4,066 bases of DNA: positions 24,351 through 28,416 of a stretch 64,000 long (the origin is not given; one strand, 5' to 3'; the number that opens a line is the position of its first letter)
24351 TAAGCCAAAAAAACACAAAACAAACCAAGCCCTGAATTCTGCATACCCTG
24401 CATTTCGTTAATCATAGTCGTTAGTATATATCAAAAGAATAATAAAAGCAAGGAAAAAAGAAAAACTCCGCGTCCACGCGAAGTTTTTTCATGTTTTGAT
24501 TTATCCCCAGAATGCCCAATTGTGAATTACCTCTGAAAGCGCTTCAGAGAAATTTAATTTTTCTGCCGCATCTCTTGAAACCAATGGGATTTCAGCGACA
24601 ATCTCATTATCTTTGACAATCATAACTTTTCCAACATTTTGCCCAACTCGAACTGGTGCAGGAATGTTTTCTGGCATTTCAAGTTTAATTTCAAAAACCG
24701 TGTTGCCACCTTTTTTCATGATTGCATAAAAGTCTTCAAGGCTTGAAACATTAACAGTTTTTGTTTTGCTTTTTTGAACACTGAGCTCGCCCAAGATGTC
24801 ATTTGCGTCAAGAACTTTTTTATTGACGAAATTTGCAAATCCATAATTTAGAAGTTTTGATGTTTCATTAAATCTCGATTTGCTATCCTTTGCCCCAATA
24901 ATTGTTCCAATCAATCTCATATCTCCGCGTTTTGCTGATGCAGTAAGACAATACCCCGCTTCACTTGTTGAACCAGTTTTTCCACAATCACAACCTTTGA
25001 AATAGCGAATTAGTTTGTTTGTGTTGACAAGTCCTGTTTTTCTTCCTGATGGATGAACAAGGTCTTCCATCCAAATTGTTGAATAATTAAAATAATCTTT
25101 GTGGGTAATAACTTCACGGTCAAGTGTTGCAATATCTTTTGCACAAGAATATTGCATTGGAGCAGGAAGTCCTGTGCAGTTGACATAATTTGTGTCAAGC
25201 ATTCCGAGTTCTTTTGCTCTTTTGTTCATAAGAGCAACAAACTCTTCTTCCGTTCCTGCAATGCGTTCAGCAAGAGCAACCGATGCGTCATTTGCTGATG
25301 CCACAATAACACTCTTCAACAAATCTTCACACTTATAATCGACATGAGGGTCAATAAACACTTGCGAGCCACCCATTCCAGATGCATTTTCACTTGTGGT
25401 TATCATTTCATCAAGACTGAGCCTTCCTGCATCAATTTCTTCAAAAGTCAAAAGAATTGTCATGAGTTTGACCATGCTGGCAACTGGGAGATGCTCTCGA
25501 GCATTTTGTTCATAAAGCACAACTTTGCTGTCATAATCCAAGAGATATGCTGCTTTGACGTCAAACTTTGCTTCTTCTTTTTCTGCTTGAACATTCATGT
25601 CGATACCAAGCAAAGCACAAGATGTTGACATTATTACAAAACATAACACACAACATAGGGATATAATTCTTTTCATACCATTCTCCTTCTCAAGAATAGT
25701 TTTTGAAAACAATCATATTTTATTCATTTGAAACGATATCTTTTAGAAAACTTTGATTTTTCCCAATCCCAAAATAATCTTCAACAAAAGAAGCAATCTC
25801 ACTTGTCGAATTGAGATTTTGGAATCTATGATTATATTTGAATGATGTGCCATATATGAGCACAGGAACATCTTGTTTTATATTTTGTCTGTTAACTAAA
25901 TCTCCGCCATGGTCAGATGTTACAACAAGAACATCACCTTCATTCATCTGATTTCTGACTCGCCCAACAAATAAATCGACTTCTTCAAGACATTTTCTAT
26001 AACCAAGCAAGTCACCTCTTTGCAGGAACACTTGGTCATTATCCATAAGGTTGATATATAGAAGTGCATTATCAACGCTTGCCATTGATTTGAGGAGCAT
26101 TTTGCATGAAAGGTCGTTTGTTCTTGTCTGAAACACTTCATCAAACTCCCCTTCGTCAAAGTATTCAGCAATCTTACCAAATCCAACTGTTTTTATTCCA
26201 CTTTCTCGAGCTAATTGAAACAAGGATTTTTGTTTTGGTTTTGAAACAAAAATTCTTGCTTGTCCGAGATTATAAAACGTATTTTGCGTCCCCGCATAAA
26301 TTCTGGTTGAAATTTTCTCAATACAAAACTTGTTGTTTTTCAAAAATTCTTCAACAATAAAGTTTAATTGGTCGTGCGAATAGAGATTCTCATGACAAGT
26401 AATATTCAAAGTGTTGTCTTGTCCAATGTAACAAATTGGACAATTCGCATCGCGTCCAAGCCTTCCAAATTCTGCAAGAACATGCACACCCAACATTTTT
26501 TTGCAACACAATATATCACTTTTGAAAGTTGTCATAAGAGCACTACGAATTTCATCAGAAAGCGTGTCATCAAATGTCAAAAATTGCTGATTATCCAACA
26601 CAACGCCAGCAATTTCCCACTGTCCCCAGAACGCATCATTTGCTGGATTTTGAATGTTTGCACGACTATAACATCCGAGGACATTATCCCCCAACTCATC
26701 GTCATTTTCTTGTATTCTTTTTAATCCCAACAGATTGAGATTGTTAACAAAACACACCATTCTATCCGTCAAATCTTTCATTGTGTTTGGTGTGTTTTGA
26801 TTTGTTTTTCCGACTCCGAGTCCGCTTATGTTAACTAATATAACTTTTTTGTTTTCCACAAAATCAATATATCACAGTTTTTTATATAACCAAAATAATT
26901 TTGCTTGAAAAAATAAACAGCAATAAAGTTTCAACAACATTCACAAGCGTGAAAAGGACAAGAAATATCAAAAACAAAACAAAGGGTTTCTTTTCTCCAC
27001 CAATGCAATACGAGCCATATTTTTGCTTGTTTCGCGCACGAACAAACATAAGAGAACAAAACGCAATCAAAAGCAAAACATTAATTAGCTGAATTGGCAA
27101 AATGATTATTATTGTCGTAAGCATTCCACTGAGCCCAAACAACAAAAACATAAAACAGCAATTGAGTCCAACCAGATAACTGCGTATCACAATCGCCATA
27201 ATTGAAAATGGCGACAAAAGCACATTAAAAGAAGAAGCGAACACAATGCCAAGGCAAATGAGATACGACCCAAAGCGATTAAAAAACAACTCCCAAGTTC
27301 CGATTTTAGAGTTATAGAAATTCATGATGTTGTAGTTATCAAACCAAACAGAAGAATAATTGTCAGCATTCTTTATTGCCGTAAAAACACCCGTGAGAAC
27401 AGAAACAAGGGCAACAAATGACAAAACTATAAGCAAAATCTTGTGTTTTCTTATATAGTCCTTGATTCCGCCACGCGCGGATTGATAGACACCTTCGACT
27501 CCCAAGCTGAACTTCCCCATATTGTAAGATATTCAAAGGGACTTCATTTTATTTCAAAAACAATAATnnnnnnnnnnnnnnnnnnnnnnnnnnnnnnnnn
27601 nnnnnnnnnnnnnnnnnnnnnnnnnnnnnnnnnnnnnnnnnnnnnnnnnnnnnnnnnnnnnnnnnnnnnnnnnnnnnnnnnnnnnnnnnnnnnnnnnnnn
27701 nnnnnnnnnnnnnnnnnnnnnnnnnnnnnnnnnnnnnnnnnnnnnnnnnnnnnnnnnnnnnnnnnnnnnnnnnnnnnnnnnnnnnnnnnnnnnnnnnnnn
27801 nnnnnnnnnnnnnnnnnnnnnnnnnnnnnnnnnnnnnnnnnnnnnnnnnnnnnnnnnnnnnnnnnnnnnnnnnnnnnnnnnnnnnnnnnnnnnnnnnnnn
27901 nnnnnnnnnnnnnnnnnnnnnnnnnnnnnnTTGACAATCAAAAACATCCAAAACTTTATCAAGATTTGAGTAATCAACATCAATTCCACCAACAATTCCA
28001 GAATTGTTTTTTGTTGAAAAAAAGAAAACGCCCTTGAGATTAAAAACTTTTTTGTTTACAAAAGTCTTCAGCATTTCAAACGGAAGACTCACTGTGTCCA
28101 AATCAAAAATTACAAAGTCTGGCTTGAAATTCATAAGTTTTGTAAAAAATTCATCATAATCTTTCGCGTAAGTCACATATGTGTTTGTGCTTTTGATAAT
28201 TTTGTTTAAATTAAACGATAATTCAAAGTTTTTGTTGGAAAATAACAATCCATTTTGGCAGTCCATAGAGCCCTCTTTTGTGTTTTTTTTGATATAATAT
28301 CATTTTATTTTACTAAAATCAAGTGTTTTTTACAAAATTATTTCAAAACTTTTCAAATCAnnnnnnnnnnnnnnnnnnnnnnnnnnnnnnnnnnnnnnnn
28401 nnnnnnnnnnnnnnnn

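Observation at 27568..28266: Syntenic Spo0A ortholog whose receiver domain lacks the acidic phosphorylation pocket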

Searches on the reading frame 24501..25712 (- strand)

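Call 11: search_protein_families(library=ncbifam, proteins=[window:24501-25712:-], max_evalue=0.00001)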
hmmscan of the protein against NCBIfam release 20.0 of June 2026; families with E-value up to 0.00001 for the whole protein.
window:24501-25712:- (403 aa): 7 families
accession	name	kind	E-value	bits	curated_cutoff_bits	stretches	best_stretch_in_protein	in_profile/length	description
NF008489.0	PRK11397.1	equivalog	2.4e-53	181.3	610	1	24-397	11-386/389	serine-type D-Ala-D-Ala carboxypeptidase DacD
NF007445.0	PRK10001.1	equivalog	6.7e-53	179.9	765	1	14-389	8-380/400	serine-type D-Ala-D-Ala carboxypeptidase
NF038273.1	strep_PBP3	exception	1.5e-52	179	490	1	28-374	7-373/407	D-alanyl-D-alanine carboxypeptidase PBP3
NF008059.0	PRK10793.1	equivalog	5.8e-46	157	694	1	16-389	12-387/403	D-alanyl-D-alanine carboxypeptidase DacA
NF038258.2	PBP4_Staph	exception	1.8e-34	119.2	500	1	37-335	24-337/366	penicillin-binding protein PBP4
NF008668.0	PRK11669.1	equivalog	5.5e-26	91.4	294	1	23-280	12-269/316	D-alanyl-D-alanine endopeptidase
NF000471.1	vanY_of_D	exception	2.7e-08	33.4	625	1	52-286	99-346/354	transpeptidase-like D-Ala-D-Ala carboxypeptidase VanY-D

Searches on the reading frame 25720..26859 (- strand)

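Call 11: search_protein_families(library=ncbifam, proteins=[window:25720-26859:-], max_evalue=0.00001)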
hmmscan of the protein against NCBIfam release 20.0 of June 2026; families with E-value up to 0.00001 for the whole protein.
window:25720-26859:- (379 aa): 3 families
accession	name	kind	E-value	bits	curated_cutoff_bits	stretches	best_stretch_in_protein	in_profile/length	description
NF003766.0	PRK05362.1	equivalog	8.9e-54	182.7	256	1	3-369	3-386/396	phosphopentomutase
TIGR01696.1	deoB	equivalog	1.7e-43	148.9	341.2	1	23-367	25-375/381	phosphopentomutase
NF009049.0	PRK12383.1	equivalog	4e-19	68.8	254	1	210-373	233-399/408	phosphopentomutase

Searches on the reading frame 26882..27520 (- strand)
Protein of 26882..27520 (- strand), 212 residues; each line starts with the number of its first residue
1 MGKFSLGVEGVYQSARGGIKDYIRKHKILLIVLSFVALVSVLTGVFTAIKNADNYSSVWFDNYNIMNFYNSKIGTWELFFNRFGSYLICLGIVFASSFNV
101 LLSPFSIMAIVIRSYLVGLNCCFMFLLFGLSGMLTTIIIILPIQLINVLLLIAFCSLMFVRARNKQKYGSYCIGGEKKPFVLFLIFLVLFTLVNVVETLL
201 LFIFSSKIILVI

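Call 11: search_protein_families(library=ncbifam, proteins=[window:26882-27520:-], max_evalue=0.00001)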
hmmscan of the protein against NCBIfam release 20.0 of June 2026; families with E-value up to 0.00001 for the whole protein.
window:26882-27520:- (212 aa): 0 families

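Call 51: search_protein_families(library=pfam, proteins=[window:26882-27520:-], max_evalue=0.001)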
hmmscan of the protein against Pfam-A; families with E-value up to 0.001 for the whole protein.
window:26882-27520:- (212 aa): 0 families

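Call 53: search_protein_families(library=pfam, proteins=[window:26882-27520:-], max_evalue=10)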
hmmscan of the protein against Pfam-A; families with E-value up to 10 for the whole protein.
window:26882-27520:- (212 aa): 2 families
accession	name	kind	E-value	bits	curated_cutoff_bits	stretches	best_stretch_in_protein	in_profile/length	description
PF01616.22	Orbi_NS3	-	0.021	14.9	27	1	19-67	72-112/179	Orbivirus NS3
PF02937.20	COX6C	-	0.057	14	22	1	16-52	8-44/70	Cytochrome c oxidase subunit VIc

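Call 55: find_homologous_proteins(query=A5, max_evalue=0.001)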
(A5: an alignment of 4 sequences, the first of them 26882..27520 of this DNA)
Query A5 (4 sequences) (212 aa, profile of the alignment): 64 proteins with E <= 0.001 among 8000 candidates.
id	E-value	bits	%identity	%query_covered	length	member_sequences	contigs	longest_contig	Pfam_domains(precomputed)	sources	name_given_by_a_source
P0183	2.3e-85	304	26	70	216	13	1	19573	-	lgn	-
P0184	2.0e-82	294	26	70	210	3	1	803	-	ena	-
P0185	5.3e-80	286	100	100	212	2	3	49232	-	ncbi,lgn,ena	-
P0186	1.1e-79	285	99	100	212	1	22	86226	-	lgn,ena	-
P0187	2.1e-79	284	98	100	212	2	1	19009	-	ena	-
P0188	2.7e-79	284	99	100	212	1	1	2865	-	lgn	-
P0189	8.1e-79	282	97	100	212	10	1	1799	-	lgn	-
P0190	2.5e-77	277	95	100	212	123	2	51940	-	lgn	-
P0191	4.2e-77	277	95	100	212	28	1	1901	-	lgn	-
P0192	3.3e-70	254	30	71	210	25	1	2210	-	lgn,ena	-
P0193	1.3e-68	249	80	100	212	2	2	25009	-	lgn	-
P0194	1.4e-68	249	79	100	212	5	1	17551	-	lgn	-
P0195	2.4e-68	248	29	70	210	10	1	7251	-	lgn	-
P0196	3.5e-66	241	78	100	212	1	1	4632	-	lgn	-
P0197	1.1e-65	239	77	100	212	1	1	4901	-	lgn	-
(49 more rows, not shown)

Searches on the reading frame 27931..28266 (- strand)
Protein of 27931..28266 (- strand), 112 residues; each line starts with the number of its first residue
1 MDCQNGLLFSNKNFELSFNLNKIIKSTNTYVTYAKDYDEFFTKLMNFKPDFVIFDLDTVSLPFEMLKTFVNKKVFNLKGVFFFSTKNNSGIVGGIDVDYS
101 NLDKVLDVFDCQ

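Call 26: search_solved_structures(query=A2, max_evalue=1, show_alignments=3)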
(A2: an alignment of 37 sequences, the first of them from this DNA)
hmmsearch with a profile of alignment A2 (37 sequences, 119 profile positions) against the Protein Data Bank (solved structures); distinct sequences matched with E-value up to 1: 12.
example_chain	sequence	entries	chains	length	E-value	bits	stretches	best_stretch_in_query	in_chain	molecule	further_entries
9njf_Y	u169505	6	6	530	0.00025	24.2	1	41-91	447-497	Probable ATP-binding protein YbiT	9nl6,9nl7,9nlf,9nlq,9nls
7p7q_0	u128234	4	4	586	0.0011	22.1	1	43-103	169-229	ARE-ABC-F family resistance factor PoxtA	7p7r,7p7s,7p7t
3lte_A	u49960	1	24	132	0.013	18.6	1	8-91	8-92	Response regulator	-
8bmr_A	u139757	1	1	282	0.024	17.8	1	46-106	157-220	Energy-coupling factor transporter ATP-binding protein EcfA1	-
5jsz_A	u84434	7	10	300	0.027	17.6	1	46-106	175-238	Energy-coupling factor transporter ATP-binding protein EcfA1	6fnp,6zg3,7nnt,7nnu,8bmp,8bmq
5d3m_A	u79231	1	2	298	0.03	17.5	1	46-106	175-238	Energy-coupling factor transporter ATP-binding protein EcfA1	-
8bms_A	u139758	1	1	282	0.035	17.2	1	46-106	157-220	Energy-coupling factor transporter ATP-binding protein EcfA1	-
5dcl_A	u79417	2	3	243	0.26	14.4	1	31-91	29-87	PhoB family transcriptional regulator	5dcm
5dcm_B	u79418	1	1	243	0.26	14.4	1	31-91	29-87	PhoB family transcriptional regulator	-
1xhe_A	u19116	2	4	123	0.35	14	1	20-60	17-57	Aerobic respiration control protein arcA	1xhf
3f6c_A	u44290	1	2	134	0.56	13.3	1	44-95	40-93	Positive transcription regulator evgA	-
9xzo_A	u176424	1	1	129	1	12.5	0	21-91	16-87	De novo protein M1X0B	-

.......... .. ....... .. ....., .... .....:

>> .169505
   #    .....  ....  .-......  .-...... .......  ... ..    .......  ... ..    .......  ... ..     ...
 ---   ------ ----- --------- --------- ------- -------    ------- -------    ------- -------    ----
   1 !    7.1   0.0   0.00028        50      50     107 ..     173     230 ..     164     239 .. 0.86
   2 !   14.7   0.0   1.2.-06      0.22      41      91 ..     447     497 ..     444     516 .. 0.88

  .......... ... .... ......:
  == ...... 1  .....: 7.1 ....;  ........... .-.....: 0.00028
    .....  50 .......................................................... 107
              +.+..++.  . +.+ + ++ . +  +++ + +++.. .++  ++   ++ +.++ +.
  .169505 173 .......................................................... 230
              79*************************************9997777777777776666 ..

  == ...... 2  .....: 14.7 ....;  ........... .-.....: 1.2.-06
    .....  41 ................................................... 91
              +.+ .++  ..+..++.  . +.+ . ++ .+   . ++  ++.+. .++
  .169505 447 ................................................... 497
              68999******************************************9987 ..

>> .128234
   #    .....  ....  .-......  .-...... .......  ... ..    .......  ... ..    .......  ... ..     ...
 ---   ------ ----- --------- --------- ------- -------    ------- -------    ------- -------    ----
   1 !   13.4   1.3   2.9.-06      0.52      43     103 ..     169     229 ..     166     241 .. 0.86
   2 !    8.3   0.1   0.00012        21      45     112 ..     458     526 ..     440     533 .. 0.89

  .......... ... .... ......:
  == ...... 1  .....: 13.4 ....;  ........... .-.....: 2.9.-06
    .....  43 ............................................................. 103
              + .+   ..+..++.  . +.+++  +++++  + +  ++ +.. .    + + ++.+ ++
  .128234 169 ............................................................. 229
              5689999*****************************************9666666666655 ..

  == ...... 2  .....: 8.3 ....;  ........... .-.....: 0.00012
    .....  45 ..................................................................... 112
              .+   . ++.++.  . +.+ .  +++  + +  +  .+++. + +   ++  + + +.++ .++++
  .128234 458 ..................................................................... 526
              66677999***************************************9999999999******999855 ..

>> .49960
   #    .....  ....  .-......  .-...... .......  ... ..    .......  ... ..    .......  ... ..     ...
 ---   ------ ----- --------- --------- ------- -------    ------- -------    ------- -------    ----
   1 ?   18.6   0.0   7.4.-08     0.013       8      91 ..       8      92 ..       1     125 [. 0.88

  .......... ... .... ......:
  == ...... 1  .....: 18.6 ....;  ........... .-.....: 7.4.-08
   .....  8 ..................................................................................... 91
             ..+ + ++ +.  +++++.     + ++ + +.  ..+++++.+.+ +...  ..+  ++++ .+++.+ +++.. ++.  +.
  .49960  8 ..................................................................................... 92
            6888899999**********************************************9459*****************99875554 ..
